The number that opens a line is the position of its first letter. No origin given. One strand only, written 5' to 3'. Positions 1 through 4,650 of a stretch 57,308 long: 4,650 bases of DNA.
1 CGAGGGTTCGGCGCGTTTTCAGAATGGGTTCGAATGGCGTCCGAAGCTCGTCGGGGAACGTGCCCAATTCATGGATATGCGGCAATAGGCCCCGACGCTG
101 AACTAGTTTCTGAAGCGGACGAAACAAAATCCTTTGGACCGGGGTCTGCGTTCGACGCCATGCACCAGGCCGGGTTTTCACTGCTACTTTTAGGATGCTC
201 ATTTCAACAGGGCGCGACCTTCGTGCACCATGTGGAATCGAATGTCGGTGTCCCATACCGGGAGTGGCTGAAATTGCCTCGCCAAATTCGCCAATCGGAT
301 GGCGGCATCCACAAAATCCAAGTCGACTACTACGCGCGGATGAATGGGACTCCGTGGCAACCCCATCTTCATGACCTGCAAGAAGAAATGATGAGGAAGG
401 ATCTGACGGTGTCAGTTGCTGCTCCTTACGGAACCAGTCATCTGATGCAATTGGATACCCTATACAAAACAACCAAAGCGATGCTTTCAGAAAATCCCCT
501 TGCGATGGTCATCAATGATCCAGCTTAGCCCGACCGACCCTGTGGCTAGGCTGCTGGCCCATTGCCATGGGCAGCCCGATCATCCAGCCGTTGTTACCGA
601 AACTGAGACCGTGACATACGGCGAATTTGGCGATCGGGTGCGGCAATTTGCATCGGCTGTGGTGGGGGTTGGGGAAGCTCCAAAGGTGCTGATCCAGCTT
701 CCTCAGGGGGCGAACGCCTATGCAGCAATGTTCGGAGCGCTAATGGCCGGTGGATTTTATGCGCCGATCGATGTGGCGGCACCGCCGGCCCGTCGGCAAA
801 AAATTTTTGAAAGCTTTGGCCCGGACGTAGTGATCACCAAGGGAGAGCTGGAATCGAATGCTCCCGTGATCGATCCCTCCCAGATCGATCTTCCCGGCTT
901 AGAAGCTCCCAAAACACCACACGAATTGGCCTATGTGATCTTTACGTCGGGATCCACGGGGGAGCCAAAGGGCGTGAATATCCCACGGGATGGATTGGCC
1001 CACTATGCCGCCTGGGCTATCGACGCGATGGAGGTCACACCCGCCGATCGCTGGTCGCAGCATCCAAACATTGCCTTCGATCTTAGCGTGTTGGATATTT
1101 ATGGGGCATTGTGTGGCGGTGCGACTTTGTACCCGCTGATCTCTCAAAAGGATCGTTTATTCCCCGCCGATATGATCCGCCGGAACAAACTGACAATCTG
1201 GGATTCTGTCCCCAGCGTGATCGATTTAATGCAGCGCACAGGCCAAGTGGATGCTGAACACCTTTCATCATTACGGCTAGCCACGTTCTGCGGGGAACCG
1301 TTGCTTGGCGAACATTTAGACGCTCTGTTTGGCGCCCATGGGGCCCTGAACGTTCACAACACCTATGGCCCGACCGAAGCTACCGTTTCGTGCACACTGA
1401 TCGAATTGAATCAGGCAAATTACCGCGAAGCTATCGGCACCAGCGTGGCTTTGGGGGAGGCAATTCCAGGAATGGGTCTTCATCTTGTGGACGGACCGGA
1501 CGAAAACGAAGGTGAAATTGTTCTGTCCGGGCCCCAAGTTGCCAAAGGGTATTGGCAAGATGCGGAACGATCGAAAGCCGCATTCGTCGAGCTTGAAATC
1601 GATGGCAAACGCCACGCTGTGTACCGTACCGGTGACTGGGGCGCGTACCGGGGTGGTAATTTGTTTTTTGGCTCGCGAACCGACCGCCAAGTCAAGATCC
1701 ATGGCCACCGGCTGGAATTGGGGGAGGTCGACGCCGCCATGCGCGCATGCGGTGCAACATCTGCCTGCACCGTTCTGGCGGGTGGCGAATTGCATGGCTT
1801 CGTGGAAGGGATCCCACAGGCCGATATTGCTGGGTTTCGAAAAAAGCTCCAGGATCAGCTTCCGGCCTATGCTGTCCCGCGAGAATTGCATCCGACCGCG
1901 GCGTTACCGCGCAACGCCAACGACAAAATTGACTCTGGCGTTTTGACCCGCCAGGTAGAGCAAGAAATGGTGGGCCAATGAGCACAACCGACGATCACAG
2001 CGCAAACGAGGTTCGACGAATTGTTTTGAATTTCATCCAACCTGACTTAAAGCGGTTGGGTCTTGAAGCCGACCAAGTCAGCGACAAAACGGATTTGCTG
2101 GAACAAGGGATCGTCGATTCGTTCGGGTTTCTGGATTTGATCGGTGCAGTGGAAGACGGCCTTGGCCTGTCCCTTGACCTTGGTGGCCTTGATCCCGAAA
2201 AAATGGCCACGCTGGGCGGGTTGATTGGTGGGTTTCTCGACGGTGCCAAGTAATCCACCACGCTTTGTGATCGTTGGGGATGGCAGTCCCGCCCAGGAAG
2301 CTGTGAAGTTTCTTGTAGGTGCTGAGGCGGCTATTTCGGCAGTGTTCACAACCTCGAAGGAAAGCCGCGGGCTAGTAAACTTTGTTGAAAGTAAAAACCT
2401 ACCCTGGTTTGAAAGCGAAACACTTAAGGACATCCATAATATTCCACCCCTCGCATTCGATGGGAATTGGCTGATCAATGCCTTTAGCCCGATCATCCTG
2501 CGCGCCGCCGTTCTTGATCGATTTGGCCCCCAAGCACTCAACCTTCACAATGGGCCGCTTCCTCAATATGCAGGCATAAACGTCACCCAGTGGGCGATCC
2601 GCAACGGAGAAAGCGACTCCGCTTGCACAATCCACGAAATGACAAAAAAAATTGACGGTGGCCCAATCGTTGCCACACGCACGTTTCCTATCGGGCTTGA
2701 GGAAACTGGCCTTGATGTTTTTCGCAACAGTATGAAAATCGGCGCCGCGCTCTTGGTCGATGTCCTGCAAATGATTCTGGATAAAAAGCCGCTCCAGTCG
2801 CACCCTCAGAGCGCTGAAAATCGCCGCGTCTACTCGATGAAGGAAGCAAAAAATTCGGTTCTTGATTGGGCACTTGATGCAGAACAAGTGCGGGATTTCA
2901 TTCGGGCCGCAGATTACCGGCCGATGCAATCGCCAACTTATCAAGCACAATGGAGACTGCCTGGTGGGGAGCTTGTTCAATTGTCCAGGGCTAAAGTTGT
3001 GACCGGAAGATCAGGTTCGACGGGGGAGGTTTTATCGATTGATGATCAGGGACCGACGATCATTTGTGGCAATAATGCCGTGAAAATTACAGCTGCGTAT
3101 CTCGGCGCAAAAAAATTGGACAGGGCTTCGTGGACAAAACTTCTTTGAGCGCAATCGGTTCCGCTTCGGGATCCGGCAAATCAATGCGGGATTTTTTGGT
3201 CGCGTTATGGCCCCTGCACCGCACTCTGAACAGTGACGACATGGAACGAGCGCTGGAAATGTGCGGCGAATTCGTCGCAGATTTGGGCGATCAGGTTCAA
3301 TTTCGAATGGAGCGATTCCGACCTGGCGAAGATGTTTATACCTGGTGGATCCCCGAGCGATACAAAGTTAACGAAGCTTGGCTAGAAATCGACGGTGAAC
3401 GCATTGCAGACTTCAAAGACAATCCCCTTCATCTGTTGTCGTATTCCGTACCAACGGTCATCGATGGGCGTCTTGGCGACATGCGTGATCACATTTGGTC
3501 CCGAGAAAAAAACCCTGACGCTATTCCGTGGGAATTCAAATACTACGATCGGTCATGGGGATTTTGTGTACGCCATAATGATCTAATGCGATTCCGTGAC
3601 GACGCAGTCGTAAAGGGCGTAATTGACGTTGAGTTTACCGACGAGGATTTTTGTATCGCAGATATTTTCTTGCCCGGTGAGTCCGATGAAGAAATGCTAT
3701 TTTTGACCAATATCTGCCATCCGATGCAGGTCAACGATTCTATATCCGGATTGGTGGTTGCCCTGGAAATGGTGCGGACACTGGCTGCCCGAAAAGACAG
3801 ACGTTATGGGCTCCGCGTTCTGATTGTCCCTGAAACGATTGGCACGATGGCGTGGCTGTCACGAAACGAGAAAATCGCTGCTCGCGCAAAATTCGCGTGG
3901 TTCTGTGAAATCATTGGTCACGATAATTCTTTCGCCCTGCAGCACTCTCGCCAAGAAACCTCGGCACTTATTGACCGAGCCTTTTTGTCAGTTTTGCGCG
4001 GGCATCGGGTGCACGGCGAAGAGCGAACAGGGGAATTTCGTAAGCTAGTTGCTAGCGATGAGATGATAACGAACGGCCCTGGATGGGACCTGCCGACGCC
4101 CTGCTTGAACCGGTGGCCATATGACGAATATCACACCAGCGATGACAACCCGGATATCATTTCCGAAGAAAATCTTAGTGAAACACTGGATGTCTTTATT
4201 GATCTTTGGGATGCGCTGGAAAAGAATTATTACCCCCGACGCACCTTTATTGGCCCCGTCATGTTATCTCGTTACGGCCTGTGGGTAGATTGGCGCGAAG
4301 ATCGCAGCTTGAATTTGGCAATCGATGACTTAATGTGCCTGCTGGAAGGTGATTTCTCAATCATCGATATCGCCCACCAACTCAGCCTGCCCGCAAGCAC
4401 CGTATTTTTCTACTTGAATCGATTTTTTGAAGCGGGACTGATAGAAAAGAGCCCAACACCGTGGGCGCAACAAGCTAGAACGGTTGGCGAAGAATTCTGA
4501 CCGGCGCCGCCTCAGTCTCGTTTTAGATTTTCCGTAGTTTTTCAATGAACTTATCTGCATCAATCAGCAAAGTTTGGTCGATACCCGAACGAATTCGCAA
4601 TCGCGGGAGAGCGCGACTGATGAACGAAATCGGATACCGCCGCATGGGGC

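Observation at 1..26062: A ~26 kb translationally coupled operon stacks at least five N-acylation chemistries on a minimal, divergent NeuB/cytidylyltransferase core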

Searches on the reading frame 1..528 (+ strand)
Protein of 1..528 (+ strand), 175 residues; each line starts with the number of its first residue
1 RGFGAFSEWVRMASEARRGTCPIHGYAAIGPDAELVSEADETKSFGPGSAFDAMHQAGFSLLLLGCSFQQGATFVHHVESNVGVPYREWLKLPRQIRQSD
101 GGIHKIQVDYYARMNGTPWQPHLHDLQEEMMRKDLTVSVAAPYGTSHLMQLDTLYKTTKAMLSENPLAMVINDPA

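Call 4: search_protein_families(library=pfam, proteins=[window:1-528:+], max_evalue=0.01)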
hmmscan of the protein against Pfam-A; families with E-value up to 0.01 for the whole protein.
window:1-528:+ (175 aa): 1 family
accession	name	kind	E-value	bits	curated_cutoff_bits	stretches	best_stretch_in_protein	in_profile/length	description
PF02522.19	Antibiotic_NAT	-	2.5e-18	66.9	25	1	1-162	75-231/232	Aminoglycoside 3-N-acetyltransferase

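Call 12: search_protein_families(library=ncbifam, proteins=[window:1-528:+], max_evalue=0.01)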
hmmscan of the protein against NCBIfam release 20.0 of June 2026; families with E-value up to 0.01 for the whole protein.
window:1-528:+ (175 aa): 4 families
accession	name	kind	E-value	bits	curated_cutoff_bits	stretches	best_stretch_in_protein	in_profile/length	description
NF033082.0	AAC_3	equivalog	2.5e-10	40.1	270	1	1-105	94-197/262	aminoglycoside 3-N-acetyltransferase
NF033080.0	AAC_3_II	subfamily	3.4e-07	30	480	1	1-105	95-199/268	AAC(3)-II family aminoglycoside N-acetyltransferase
NF033612.0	AAC_3_VIa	exception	0.00012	21.4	675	1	2-79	114-191/298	aminoglycoside N-acetyltransferase AAC(3)-VIa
NF033180.1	AAC_3_VIII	exception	0.00051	19.3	560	1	2-92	109-199/286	aminoglycoside N-acetyltransferase AAC(3)-VIII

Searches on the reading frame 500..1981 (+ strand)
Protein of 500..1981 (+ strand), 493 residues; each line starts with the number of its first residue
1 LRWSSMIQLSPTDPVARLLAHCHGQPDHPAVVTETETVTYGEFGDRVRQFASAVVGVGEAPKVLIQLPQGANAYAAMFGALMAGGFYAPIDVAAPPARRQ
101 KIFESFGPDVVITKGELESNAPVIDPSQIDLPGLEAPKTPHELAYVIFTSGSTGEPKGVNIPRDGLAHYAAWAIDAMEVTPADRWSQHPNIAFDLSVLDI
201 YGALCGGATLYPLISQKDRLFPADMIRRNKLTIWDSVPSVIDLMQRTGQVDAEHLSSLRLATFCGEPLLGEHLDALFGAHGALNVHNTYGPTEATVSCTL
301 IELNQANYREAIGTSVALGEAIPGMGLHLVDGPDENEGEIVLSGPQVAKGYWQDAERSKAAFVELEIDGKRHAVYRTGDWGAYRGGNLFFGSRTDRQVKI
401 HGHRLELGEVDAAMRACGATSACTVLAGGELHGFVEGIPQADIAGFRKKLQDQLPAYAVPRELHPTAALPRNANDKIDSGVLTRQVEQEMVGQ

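Call 4: search_protein_families(library=pfam, proteins=[window:500-1981:+], max_evalue=0.01)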
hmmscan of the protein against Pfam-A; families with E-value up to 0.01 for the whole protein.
window:500-1981:+ (493 aa): 1 family
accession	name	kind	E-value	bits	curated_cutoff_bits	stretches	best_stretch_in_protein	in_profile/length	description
PF00501.34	AMP-binding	-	3.7e-64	217.4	29.9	1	21-352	4-384/384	AMP-binding enzyme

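Call 28: find_homologous_proteins(query=window:515-1981:+, max_evalue=1e-30)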
Query window:515-1981:+ (488 aa): 1611 proteins with E <= 1e-30 among 8000 candidates; the best 120 are listed.
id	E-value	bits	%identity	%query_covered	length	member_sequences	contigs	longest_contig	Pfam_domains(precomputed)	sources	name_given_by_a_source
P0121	0.0e+0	1118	100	100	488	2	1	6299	PF00501.35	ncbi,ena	-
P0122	1.3e-205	702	63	98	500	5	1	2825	PF00501.35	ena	-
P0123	1.5e-198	678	65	93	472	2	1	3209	PF00501.35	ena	-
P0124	1.1e-196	672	64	97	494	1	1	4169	PF00501.35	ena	-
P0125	6.0e-190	650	61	99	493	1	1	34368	PF00501.35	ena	-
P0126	2.6e-188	645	61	97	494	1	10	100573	PF00501.35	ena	-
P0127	6.6e-182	623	58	98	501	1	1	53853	PF00501.35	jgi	jgi:D-alanine--poly(phosphoribitol) ligase subunit 1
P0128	7.9e-181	620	61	97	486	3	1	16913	PF00501.35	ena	-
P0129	1.1e-180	619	59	99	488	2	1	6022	PF00501.35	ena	-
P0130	9.5e-175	600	57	96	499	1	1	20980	PF00501.35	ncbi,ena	-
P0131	2.9e-174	598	57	95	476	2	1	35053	PF00501.35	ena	-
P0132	3.1e-172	591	57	98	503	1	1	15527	PF00501.35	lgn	-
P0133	1.8e-171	589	58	97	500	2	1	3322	PF00501.35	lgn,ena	-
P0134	3.4e-171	588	54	98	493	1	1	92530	PF00501.35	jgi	jgi:D-alanine--poly(phosphoribitol) ligase subunit 1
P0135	9.5e-171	587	55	99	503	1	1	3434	PF00501.35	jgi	jgi:D-alanine--poly(phosphoribitol) ligase subunit 1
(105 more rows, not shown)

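Call 29: find_encoding_contigs(protein=P0126, flank=10000, max_places=3)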
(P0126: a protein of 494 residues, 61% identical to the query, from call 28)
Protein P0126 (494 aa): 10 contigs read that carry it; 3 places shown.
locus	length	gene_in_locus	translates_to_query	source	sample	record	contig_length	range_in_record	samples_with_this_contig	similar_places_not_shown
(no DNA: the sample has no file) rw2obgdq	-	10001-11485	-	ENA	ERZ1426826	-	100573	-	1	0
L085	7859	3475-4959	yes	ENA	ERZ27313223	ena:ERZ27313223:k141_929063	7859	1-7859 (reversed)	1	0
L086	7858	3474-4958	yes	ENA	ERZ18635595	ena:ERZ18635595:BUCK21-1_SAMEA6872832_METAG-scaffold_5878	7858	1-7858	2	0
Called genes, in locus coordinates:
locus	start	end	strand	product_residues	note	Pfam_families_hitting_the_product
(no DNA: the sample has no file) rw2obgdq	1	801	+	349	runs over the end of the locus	PF00571:CBS (faint), PF00483:NTP_transferase, PF12804:NTP_transf_3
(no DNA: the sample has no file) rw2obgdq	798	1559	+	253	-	PF02348:CTP_transf_3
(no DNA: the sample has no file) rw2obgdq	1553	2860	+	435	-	-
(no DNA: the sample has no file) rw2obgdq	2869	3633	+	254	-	PF00977:His_biosynth, PF03060:NMO (faint), PF01180:DHO_dh (faint), PF01207:Dus (faint), PF02581:TMP-TENI (faint), PF05690:ThiG (faint)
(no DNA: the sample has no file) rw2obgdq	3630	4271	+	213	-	PF00117:GATase, PF07685:GATase_3 (weak), PF01174:SNO (faint)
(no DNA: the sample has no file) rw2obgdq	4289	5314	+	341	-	PF00106:adh_short (weak), PF01073:3Beta_HSD, PF01370:Epimerase, PF02719:Polysacc_synt_2, PF04321:RmlD_sub_bind, PF08659:KR (weak), PF16363:GDP_Man_Dehyd, PF13460:NAD_binding_10, +1 more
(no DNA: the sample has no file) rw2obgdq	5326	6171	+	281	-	PF01370:Epimerase, PF04321:RmlD_sub_bind, PF07993:NAD_binding_4 (faint), PF02719:Polysacc_synt_2, PF16363:GDP_Man_Dehyd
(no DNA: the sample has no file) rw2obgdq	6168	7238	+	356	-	PF03102:NeuB, PF08666:SAF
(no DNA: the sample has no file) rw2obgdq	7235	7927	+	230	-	PF00535:Glycos_transf_2, PF13641:Glyco_tranf_2_3 (weak)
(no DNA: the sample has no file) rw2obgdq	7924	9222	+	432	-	PF00202:Aminotran_3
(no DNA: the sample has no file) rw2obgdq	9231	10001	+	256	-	PF02522:Antibiotic_NAT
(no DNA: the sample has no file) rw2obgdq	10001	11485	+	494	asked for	PF00501:AMP-binding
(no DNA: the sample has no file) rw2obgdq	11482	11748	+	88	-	-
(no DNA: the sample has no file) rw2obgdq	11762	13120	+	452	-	PF16254:DUF4910, PF09940:DUF2172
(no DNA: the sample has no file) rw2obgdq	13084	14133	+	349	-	-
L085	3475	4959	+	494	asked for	PF00501:AMP-binding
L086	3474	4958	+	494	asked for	PF00501:AMP-binding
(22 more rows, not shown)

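Call 30: find_encoding_contigs(protein=P0121, flank=10000, max_places=3)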
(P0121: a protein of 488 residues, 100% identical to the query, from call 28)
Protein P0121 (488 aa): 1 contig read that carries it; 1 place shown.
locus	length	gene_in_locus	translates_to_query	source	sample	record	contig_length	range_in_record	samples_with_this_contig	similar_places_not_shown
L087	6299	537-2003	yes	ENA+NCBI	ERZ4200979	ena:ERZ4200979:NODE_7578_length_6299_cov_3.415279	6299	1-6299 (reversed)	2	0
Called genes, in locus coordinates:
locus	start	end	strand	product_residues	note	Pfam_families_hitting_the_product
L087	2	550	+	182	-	?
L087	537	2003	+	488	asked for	PF00501:AMP-binding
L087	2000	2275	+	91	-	-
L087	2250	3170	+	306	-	PF00551:Formyl_trans_N, PF02911:Formyl_trans_C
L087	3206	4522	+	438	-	PF16254:DUF4910, PF09940:DUF2172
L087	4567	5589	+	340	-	-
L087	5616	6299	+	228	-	?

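Call 44: find_encoding_contigs(protein=P0241, flank=10000, max_places=3)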
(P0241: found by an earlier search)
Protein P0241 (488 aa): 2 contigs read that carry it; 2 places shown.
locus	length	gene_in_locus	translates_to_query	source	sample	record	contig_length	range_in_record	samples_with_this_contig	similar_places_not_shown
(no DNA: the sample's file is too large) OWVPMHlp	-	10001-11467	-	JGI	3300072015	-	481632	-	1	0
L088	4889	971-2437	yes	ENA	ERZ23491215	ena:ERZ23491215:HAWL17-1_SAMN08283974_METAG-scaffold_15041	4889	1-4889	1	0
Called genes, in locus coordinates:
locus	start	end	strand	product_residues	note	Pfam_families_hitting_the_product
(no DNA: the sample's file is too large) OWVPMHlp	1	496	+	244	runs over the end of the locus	PF00977:His_biosynth, PF01207:Dus (faint), PF03060:NMO (faint), PF05690:ThiG (faint)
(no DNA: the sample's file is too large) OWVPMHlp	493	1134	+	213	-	PF00117:GATase, PF01174:SNO (faint)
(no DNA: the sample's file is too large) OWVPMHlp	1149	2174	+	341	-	PF01073:3Beta_HSD, PF01370:Epimerase, PF02719:Polysacc_synt_2, PF04321:RmlD_sub_bind, PF08659:KR (weak), PF16363:GDP_Man_Dehyd, PF07993:NAD_binding_4 (weak), PF13460:NAD_binding_10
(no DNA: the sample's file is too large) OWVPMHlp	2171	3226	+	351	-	PF13489:Methyltransf_23, PF08241:Methyltransf_11, PF08242:Methyltransf_12, PF13649:Methyltransf_25 (weak)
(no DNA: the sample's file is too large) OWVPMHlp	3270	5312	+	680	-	PF04055:Radical_SAM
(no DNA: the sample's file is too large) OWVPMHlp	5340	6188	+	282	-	PF01370:Epimerase, PF04321:RmlD_sub_bind, PF16363:GDP_Man_Dehyd, PF02719:Polysacc_synt_2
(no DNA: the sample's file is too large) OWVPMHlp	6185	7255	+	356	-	PF03102:NeuB, PF08666:SAF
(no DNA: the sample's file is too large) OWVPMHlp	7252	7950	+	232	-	PF00535:Glycos_transf_2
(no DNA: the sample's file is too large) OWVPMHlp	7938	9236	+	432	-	PF00202:Aminotran_3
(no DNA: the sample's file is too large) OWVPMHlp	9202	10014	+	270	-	PF02522:Antibiotic_NAT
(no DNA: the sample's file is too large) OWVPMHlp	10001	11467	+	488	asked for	PF00501:AMP-binding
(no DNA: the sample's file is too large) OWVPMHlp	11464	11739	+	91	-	-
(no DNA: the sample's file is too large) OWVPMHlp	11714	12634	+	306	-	PF00551:Formyl_trans_N, PF02911:Formyl_trans_C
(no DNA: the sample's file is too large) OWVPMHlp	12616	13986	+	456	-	PF16254:DUF4910, PF09940:DUF2172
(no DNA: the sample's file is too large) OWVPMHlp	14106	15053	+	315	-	-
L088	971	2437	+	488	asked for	PF00501:AMP-binding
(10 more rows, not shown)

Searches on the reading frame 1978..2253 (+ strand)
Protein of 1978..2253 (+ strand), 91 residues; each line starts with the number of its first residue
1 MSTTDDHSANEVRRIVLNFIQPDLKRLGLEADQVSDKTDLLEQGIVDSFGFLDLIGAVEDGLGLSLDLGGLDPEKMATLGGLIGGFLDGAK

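Call 4: search_protein_families(library=pfam, proteins=[window:1978-2253:+], max_evalue=0.01)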
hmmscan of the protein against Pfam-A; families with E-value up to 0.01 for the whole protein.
window:1978-2253:+ (91 aa): 1 family
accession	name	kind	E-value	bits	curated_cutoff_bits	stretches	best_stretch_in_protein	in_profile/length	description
PF00550.31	PP-binding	-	0.00012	22.7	20.8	1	26-68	10-51/67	Phosphopantetheine attachment site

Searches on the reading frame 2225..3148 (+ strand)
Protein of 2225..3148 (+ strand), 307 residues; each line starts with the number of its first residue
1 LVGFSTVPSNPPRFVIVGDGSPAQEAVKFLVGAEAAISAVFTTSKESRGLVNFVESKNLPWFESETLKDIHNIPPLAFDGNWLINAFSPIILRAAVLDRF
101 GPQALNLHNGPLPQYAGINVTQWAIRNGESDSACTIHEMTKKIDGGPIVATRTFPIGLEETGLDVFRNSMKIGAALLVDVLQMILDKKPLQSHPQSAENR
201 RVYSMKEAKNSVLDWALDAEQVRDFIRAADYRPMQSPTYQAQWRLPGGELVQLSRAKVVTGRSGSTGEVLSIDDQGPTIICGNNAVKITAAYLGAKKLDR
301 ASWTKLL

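Call 4: search_protein_families(library=pfam, proteins=[window:2225-3148:+], max_evalue=0.01)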
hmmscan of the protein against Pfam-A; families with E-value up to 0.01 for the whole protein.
window:2225-3148:+ (307 aa): 2 families
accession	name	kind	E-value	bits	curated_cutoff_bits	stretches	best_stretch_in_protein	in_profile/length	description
PF00551.24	Formyl_trans_N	-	8.3e-15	55.4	26.1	1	90-180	90-180/181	Formyl transferase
PF02911.23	Formyl_trans_C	-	3.6e-08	33.9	21.1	1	209-300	5-92/100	Formyl transferase, C-terminal domain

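Call 12: search_protein_families(library=ncbifam, proteins=[window:2225-3148:+], max_evalue=0.01)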
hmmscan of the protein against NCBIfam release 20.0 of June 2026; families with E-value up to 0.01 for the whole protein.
window:2225-3148:+ (307 aa): 7 families
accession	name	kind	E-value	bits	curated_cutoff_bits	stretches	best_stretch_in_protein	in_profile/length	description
NF005998.1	PRK08125.1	equivalog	1.6e-23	83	777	1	57-291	52-279/649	bifunctional UDP-4-amino-4-deoxy-L-arabinose formyltransferase/UDP-glucuronic acid oxidase ArnA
TIGR00460.1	fmt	equivalog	4e-23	82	201.5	1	90-288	90-284/315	methionyl-tRNA formyltransferase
NF005414.0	PRK06988.1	equivalog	1.9e-21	76.4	316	1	83-284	81-277/311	formyltransferase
TIGR00639.1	PurN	equivalog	1.3e-13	50.9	150.1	1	91-188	91-188/192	phosphoribosylglycinamide formyltransferase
NF005755.0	PRK07579.1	equivalog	1.2e-08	35.1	238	1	104-243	88-222/245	dTDP-4-amino-4,6-dideoxyglucose formyltransferase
NF004684.0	PRK06027.1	subfamily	8e-05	22.5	223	1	91-190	177-276/286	formyltetrahydrofolate deformylase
TIGR00655.1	PurU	equivalog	0.00012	21.8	285.95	1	91-188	172-269/280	formyltetrahydrofolate deformylase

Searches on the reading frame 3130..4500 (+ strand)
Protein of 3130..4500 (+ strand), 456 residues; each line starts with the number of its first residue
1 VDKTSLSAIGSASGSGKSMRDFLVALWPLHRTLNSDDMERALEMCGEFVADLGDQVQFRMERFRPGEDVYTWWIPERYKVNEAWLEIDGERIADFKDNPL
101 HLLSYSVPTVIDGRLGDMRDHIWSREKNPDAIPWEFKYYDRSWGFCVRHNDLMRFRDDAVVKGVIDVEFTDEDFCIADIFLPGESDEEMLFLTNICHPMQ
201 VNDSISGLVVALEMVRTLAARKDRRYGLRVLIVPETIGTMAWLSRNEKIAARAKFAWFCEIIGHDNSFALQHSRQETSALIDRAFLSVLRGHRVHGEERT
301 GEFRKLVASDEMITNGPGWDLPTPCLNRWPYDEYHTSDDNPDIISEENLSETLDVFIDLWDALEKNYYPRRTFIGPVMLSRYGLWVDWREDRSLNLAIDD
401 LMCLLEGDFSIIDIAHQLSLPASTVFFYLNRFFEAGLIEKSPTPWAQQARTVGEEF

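Call 4: search_protein_families(library=pfam, proteins=[window:3130-4500:+], max_evalue=0.01)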
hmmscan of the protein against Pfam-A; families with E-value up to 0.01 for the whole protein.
window:3130-4500:+ (456 aa): 3 families
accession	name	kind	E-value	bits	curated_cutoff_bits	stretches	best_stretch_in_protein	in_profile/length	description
PF16254.10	DUF4910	-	7.6e-53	179.3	26.6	1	22-366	3-247/247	Domain of unknown function (DUF4910)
PF09940.16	DUF2172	-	3e-21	76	27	1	78-159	2-84/92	Domain of unknown function (DUF2172)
PF09339.16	HTH_IclR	-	0.0032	17.6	22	1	409-441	19-51/52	IclR helix-turn-helix domain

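Call 12: search_protein_families(library=ncbifam, proteins=[window:3130-4500:+], max_evalue=0.01)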
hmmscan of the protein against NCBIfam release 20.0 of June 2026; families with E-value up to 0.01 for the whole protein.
window:3130-4500:+ (456 aa): 0 families
